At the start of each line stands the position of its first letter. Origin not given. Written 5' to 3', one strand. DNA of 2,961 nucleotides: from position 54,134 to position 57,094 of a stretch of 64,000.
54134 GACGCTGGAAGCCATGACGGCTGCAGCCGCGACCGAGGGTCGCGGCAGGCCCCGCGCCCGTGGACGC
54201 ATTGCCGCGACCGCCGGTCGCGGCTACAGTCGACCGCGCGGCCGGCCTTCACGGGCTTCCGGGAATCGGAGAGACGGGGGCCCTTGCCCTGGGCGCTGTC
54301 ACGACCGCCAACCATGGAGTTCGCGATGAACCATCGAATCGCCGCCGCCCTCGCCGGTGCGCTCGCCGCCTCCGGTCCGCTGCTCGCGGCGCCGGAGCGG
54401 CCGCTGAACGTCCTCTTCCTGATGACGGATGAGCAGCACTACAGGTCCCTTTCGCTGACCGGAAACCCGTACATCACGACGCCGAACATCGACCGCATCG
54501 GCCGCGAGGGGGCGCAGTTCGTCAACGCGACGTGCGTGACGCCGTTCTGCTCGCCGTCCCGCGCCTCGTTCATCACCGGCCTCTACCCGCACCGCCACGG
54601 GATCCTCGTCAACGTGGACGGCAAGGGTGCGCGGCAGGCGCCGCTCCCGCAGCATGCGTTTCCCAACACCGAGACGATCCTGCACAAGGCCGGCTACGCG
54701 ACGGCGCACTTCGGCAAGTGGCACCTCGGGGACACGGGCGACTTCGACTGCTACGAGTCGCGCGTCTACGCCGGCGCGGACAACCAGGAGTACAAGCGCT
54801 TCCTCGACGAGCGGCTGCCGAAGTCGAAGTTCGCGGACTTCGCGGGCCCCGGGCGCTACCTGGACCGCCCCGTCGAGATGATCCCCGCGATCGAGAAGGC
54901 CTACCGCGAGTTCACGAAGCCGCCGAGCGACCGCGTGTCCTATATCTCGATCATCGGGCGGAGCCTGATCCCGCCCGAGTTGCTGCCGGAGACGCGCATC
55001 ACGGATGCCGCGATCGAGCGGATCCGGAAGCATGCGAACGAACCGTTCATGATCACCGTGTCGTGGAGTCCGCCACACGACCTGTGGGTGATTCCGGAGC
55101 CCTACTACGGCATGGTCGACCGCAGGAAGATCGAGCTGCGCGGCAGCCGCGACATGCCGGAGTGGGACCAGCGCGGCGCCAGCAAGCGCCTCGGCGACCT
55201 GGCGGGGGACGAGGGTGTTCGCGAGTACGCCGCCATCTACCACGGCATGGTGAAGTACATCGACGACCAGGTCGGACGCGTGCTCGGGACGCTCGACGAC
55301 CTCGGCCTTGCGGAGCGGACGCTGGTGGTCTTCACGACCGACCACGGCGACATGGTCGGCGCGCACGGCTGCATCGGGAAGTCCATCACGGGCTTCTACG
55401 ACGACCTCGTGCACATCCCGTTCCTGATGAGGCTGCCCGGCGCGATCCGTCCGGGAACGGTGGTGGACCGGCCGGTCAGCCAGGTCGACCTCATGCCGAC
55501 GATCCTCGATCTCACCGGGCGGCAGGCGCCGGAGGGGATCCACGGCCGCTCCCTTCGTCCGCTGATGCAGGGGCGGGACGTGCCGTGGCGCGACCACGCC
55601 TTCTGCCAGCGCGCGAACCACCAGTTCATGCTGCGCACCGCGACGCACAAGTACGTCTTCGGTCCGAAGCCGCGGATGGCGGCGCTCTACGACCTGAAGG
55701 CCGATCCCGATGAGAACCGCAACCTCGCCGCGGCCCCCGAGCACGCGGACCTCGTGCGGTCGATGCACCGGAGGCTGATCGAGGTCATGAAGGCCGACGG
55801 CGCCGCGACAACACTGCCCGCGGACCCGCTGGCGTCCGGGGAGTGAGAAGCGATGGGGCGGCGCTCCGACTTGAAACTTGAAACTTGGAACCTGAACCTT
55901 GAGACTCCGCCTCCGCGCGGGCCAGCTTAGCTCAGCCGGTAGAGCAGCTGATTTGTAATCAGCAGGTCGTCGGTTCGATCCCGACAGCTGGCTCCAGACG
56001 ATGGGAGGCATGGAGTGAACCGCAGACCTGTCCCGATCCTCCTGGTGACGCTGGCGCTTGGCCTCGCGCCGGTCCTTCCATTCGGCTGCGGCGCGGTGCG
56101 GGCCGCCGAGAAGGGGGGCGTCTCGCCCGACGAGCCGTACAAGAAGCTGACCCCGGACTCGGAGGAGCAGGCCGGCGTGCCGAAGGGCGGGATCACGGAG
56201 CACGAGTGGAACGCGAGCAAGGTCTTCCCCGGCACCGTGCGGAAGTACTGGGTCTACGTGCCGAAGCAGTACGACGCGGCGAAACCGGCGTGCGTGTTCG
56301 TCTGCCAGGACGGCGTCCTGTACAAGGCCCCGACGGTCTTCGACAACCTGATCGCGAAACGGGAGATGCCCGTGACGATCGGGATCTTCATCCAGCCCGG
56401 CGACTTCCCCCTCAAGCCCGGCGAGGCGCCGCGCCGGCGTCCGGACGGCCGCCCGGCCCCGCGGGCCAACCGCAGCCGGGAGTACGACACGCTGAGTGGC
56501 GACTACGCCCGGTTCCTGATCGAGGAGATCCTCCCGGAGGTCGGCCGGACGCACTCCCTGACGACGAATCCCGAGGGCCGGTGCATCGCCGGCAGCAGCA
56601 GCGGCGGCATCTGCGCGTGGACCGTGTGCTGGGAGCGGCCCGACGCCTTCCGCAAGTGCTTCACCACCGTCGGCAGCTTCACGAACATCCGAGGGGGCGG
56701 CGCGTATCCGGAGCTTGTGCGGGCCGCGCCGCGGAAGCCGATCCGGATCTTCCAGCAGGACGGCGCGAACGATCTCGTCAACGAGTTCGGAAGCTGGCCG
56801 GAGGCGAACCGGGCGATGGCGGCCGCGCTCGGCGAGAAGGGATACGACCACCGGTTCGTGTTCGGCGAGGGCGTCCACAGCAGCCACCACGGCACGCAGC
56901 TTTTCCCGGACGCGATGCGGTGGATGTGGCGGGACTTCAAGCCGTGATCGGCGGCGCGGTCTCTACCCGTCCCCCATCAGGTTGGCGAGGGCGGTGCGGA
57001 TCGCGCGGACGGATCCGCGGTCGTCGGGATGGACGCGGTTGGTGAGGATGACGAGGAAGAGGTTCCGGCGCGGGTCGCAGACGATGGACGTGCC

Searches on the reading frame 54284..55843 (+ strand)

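Call 71: search_protein_families(library=pfam, proteins=[window:54284-55843:+], max_evalue=0.00001)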
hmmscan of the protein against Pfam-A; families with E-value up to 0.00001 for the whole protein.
window:54284-55843:+ (520 aa): 3 families
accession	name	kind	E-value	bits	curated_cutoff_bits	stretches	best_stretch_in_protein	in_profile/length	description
PF00884.28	Sulfatase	-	2.2e-47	162.3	25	1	42-412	2-300/301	Sulfatase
PF16347.10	SGSH_C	-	3.2e-21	76.5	29.3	1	371-502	11-152/154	N-sulphoglucosamine sulphohydrolase, C-terminal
PF01663.27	Phosphodiest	-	7.3e-10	39.4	23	0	65-110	19-65/342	Type I phosphodiesterase / nucleotide pyrophosphatase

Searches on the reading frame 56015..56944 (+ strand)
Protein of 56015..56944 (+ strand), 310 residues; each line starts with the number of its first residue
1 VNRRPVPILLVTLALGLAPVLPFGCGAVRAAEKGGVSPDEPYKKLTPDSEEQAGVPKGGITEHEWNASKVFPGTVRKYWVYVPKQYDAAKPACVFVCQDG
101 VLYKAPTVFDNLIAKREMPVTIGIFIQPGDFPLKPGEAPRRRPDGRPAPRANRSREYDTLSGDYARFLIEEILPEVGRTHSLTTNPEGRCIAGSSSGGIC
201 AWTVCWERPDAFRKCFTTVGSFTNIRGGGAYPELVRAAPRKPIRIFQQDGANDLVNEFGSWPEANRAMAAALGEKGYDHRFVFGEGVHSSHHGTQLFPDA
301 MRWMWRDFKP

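Call 71: search_protein_families(library=pfam, proteins=[window:56015-56944:+], max_evalue=0.00001)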
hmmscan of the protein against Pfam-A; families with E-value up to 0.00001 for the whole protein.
window:56015-56944:+ (310 aa): 1 family
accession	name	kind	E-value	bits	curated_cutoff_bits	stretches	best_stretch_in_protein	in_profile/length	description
PF00756.26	Esterase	-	2.6e-10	40.9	22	1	75-216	7-144/251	Putative esterase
